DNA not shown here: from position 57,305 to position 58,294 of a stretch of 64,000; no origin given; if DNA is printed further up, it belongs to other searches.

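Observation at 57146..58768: Compositionally foreign two-gene cassette behind a consensus promoter and a 15-codon leader ORF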

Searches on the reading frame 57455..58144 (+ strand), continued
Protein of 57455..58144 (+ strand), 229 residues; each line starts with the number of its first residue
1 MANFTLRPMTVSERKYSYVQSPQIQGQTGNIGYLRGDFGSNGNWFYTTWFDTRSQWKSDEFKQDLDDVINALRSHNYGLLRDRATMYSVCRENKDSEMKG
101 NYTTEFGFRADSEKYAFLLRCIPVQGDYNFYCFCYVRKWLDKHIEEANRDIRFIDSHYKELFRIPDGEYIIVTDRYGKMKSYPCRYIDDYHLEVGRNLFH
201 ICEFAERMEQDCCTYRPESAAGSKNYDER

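Call 49: find_related_loci(query=A1, collection=genome_contigs, flank=6000)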
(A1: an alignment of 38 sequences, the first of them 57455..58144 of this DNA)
Query A1 (229 aa) in genome_contigs; peptide patterns used: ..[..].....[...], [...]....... (x = any residue, [..] = any of these).
406 stretches matched a pattern; 365 encode a relative of the query (tblastn E <= 1e-3); the best 80 are kept; 80 distinct loci.
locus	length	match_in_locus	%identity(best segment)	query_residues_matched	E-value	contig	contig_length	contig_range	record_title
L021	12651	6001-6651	84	1-217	7e-127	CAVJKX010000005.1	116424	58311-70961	bacterium isolate H07654-L1_cleanbin_000006 genome assembly, contig: Spades_H07654-L1_contig_51, whole genome shotgun se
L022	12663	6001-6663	82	1-221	5e-125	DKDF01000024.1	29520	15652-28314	MAG TPA_asm: Ruminococcaceae bacterium UBA6855 UBA6855_contig_187, whole genome shotgun sequence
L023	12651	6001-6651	82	1-217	3e-123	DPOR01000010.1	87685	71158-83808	MAG TPA_asm: Oscillospiraceae bacterium isolate UBA11809 contig_335, whole genome shotgun sequence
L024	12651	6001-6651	81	1-217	9e-122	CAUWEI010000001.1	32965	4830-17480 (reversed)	MAG: uncultured Oscillospiraceae bacterium isolate ERS723629__bin63 genome assembly, contig: ERS723629_NODE_214_length_3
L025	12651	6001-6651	80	1-217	2e-121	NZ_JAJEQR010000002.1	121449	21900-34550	Hominifimenecus microfluidus strain CLA-AA-H215 NODE_2_length_121449_cov_20.654031, whole genome shotgun sequence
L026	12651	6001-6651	80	1-217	3e-121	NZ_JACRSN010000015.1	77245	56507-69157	Yeguia hominis strain NSJ-40 M1_ctg015, whole genome shotgun sequence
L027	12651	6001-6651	80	1-217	2e-120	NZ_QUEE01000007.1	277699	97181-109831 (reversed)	Lachnotalea sp. AF33-28 AF33-28.Scaf7, whole genome shotgun sequence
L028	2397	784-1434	80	1-217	2e-126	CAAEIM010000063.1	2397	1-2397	MAG TPA_asm: Clostridia bacterium, isolate HGM12926, WGS project CAAEIM010000000 data, contig: ERS473294_68_k99_23385, w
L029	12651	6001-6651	80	1-217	7e-121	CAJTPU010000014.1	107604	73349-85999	MAG TPA_asm: uncultured Lachnospiraceae bacterium isolate MGBC111722 genome assembly, contig: MGBC111722.14, whole genom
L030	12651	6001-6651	79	1-217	6e-120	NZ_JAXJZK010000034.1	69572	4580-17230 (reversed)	MAG: Gemmiger sp. isolate DOME_MAG_8357 8357_D0103_k141_61835, whole genome shotgun sequence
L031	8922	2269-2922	79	1-218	3e-119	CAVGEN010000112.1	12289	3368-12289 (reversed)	Waltera intestinalis isolate H07606-L1_cleanbin_000046 genome assembly, contig: Spades_H07606-L1_contig_4033, whole geno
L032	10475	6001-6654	78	1-218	1e-118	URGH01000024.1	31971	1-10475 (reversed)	uncultured Ruminococcaceae bacterium isolate UMGS974 genome assembly, contig: NODE_384_length_31971_cov_4.884071, whole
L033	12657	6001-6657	63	2-220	1e-96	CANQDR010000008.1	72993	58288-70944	MAG: uncultured Clostridia bacterium isolate Lapin-003-2__bin25 genome assembly, contig: Lapin-003-2__NODE_329_length_72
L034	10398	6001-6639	64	7-220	5e-94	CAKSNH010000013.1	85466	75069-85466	MAG: uncultured Clostridia bacterium isolate REFINED_METABAT215_TOP10_CONTIGS_1500_ASSEMBLY_K77_MERGED__Hadza_MoBio_hadz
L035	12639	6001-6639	64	7-220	5e-94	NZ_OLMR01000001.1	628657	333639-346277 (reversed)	Pseudoruminococcus massiliensis strain Marseille-P3876, whole genome shotgun sequence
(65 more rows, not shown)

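Call 63: search_protein_families(library=padloc, proteins=[window:57455-58144:+], max_evalue=0.1)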
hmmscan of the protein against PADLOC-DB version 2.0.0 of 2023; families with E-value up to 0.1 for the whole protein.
window:57455-58144:+ (229 aa): 0 families

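Call 66: fold_search(model_id=the predicted structure, library=viral)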
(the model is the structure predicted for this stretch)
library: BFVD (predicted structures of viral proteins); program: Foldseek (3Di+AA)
matches with E <= 10: 719; with E <= 0.001: 0
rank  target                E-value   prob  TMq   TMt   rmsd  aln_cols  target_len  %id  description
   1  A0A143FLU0            1.9e-02  0.21  0.16  0.11  18.0       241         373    8  (no name in the UniProt tables at hand)
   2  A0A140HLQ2            2.9e-02  0.87  0.25  0.30   9.9       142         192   11  Uncharacterized protein [Bacillus phage Deep Blue]
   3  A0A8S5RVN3            6.7e-02  0.28  0.15  0.23  12.8       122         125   13  Uncharacterized protein [Siphoviridae sp. ctHip2]
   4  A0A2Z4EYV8            8.9e-02  0.20  0.19  0.15  11.3       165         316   10  (no name in the UniProt tables at hand)
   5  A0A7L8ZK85            9.9e-02  0.69  0.18  0.21  14.8        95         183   13  (no name in the UniProt tables at hand)
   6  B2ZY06                9.9e-02  0.20  0.15  0.18  13.6       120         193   11  Uncharacterized protein [Ralstonia phage phiRSL1]
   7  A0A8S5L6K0            1.0e-01  0.13  0.15  0.06  19.1       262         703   10  Uncharacterized protein [Myoviridae sp. ctA4D8]
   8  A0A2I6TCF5            1.2e-01  0.77  0.15  0.33  11.2        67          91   15  (no name in the UniProt tables at hand)
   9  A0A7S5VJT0            1.2e-01  0.15  0.20  0.24  16.6       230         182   12  (no name in the UniProt tables at hand)
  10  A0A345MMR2            1.3e-01  0.18  0.16  0.26  14.1       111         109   13  (no name in the UniProt tables at hand)
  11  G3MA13                1.4e-01  0.16  0.16  0.21  16.8       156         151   12  Gp272 [Bacillus phage G]
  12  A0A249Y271            1.4e-01  0.12  0.13  0.18  14.4       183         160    8  Uncharacterized protein [Serratia phage 2050H1]
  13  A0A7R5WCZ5            1.4e-01  0.11  0.21  0.15  17.1       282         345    6  Putative internal virion protein [Diachasmimorpha longicaudata entomopoxvirus]
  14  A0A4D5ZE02            1.6e-01  0.13  0.16  0.15  18.5       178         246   11  Uncharacterized protein [Burkholderia phage BcepSaruman]
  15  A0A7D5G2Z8            2.1e-01  0.69  0.20  0.46  10.4       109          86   13  (no name in the UniProt tables at hand)
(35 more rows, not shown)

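Call 75: list_cluster_members(proteins=[window:57455-58144:+, P0012, P0054, P0107, P0208, window:58151-58768:+])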
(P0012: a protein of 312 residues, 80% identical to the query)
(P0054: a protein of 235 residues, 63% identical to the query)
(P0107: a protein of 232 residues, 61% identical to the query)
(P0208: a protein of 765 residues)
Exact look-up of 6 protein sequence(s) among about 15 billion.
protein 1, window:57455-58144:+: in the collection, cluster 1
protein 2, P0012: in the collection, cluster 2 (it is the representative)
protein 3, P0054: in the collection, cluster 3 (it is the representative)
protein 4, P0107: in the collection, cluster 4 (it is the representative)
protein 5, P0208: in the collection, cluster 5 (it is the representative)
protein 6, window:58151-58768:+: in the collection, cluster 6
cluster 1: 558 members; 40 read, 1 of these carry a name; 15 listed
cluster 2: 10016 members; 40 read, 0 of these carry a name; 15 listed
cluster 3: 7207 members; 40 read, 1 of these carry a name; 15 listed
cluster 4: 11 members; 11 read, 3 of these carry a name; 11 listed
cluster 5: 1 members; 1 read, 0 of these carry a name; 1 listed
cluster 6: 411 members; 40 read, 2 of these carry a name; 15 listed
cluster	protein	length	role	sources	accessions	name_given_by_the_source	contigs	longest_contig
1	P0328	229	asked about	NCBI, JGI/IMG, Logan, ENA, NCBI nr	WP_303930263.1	hypothetical protein | hypothetical protein [Ruminococcus bromii]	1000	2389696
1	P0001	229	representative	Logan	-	-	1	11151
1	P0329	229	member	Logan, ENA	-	-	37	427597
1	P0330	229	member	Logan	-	-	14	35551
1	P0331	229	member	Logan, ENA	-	-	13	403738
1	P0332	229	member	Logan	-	-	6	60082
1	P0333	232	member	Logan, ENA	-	-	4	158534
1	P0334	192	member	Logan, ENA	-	-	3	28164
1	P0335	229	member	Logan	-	-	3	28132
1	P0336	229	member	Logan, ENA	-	-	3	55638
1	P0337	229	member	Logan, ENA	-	-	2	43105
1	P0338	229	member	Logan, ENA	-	-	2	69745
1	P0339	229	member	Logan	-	-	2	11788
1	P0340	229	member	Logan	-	-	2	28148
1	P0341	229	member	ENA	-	-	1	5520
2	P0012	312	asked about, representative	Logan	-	-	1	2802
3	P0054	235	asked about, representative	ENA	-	-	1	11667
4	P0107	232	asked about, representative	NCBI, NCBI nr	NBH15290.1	hypothetical protein D3Z36_14155 [Lachnospiraceae bacterium] | hypothetical protein [Lachnospiraceae bacterium]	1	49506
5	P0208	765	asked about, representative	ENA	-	-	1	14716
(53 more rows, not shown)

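Call 76: search_protein_families(library=pfam, alignment_id=A1, max_evalue=1)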
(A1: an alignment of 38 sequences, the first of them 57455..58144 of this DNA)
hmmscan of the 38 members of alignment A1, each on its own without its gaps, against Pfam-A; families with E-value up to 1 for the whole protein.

A. member 1, window:57455-58144:+ (229 aa): 1 family
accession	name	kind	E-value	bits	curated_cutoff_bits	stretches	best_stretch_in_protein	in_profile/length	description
PF09926.15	DUF2158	-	0.27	11.4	22.3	1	38-64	22-48/50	Uncharacterized small protein (DUF2158)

B. families by the number of members that match (of 38 scanned): 8 families
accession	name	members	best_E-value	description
PF25475.1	DUF7903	4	0.066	Domain of unknown function (DUF7903)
PF24168.1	PB4_spike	3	0.038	Straight fiber protein PB4 spike domain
PF05083.18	LST1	2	0.056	LST-1 protein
PF01818.22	Translat_reg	2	0.091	Bacteriophage translational regulator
PF22552.1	TY-Chap3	1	0.12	T3SS (YopN, CesT) and YbjN peptide-binding chaperone 3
PF08349.16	DUF1722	1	0.12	Protein of unknown function (DUF1722)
PF09926.15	DUF2158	1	0.27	Uncharacterized small protein (DUF2158)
PF14060.11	DUF4252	1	0.27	Domain of unknown function (DUF4252)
